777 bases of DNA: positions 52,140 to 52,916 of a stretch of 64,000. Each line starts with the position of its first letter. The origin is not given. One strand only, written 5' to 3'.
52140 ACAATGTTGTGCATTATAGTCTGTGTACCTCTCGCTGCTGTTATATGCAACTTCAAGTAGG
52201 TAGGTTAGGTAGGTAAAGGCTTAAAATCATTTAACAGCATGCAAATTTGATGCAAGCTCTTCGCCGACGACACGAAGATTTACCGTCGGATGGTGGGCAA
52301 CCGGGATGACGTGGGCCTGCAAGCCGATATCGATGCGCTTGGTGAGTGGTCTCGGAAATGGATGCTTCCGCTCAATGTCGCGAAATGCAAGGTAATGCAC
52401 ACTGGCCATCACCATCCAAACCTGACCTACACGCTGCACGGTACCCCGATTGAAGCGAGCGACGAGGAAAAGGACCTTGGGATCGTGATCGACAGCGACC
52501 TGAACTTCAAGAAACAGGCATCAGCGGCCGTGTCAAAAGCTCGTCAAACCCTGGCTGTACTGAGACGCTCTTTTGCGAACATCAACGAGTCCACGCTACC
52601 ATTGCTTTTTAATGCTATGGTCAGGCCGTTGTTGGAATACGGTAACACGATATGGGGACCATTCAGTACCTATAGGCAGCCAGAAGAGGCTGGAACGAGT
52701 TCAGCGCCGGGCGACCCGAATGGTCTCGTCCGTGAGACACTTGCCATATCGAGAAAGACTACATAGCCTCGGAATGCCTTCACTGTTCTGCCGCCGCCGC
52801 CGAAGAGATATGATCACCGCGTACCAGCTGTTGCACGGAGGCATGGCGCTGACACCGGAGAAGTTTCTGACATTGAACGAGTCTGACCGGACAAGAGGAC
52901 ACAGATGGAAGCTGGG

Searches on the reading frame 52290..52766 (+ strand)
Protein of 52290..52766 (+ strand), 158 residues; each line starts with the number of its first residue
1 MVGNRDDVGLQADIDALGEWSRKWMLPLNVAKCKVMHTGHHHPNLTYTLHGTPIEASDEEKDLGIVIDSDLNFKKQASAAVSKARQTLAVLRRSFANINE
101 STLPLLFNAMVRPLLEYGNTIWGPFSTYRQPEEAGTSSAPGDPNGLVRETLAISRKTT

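Call 65: search_protein_families(library=pfam, max_evalue=1, proteins=[window:52290-52766:+])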
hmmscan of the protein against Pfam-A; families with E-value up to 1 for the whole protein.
window:52290-52766:+ (158 aa): 2 families
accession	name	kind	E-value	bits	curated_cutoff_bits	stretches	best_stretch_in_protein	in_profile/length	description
PF00078.32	RVT_1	-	0.04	14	29.6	1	7-48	165-194/205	Reverse transcriptase (RNA-dependent DNA polymerase)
PF15778.10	UNC80_N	-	0.2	11.8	27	1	34-134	85-178/187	UNC80 N-terminal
